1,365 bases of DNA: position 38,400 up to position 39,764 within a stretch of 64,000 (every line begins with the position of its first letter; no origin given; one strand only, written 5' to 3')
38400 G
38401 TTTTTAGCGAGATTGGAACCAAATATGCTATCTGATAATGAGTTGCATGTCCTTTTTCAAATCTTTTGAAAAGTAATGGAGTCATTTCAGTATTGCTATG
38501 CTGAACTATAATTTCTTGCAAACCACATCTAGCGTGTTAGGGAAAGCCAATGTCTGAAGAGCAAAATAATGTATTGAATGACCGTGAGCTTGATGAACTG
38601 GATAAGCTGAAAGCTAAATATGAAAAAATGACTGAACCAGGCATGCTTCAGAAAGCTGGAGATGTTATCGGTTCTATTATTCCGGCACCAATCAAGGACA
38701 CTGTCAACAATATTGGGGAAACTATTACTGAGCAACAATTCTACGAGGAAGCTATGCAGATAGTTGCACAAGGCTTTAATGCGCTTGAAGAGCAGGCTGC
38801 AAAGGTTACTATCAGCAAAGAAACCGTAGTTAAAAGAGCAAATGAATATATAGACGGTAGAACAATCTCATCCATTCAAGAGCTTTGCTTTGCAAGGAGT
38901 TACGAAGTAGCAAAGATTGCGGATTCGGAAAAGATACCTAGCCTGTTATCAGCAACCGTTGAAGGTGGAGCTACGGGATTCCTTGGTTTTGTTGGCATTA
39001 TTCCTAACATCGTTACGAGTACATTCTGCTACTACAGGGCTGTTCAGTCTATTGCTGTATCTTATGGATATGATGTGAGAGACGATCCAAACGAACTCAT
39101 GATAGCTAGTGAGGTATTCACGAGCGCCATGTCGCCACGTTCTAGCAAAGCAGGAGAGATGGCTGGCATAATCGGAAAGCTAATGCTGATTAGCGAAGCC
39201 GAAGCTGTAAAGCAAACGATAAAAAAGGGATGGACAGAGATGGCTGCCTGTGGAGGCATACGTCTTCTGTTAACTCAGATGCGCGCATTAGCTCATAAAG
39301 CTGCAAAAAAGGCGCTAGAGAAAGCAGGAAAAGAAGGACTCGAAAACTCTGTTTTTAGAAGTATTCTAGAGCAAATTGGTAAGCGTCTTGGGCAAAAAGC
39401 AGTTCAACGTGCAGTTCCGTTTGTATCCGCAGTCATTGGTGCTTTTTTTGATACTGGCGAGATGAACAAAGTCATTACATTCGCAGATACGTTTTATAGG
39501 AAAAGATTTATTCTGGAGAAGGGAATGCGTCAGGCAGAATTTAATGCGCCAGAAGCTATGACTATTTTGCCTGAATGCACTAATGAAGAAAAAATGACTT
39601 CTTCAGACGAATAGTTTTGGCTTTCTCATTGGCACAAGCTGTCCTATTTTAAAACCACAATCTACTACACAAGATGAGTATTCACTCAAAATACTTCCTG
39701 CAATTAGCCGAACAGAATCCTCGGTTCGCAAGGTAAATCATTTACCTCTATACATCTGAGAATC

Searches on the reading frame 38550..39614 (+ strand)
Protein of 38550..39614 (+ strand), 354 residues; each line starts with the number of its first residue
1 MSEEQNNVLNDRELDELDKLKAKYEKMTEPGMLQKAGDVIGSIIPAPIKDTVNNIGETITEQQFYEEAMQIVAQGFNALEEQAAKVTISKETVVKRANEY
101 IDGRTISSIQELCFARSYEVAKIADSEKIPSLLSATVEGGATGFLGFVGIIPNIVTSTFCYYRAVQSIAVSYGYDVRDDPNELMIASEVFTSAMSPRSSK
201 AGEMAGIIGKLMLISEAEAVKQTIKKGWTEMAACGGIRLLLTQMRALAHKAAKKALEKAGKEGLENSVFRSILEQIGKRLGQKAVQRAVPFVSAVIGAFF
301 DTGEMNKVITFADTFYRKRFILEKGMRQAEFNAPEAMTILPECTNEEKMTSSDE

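Call 4: search_protein_families(library=pfam, proteins=[window:38550-39614:+], max_evalue=1)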
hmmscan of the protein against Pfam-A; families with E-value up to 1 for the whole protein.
window:38550-39614:+ (354 aa): 2 families
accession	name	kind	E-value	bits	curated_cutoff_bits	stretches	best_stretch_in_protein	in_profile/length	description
PF12787.12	EcsC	-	2e-21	77.2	30.4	1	13-321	3-240/240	EcsC protein family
PF20027.4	DUF6435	-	0.75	10.3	26.9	0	16-39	9-33/53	Family of unknown function (DUF6435)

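Call 5: search_protein_families(library=padloc, proteins=[window:38550-39614:+], max_evalue=1)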
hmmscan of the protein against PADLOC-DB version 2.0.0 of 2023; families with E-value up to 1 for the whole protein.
window:38550-39614:+ (354 aa): 2 families
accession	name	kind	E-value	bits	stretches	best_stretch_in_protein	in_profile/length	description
PDLC04988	PDC-S29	-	9.7e-11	39.6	2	247-318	145-214/220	-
PDLC04989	PDC-S30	-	3e-05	21.5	1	245-300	164-223/268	-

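Call 8: search_protein_families(library=ncbifam, proteins=[window:38550-39614:+], max_evalue=1)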
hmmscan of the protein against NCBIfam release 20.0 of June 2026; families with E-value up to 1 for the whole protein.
window:38550-39614:+ (354 aa): 0 families

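Call 9: search_protein_families(library=phrogs, proteins=[window:38550-39614:+], max_evalue=1)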
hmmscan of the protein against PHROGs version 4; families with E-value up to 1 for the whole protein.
window:38550-39614:+ (354 aa): 2 families
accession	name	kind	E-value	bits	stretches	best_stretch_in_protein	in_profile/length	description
phrog_6195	-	tail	0.21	12.5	1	36-119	14-98/147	tail protein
phrog_126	-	lysis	0.56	11.1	0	201-243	28-66/114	holin/anti-holin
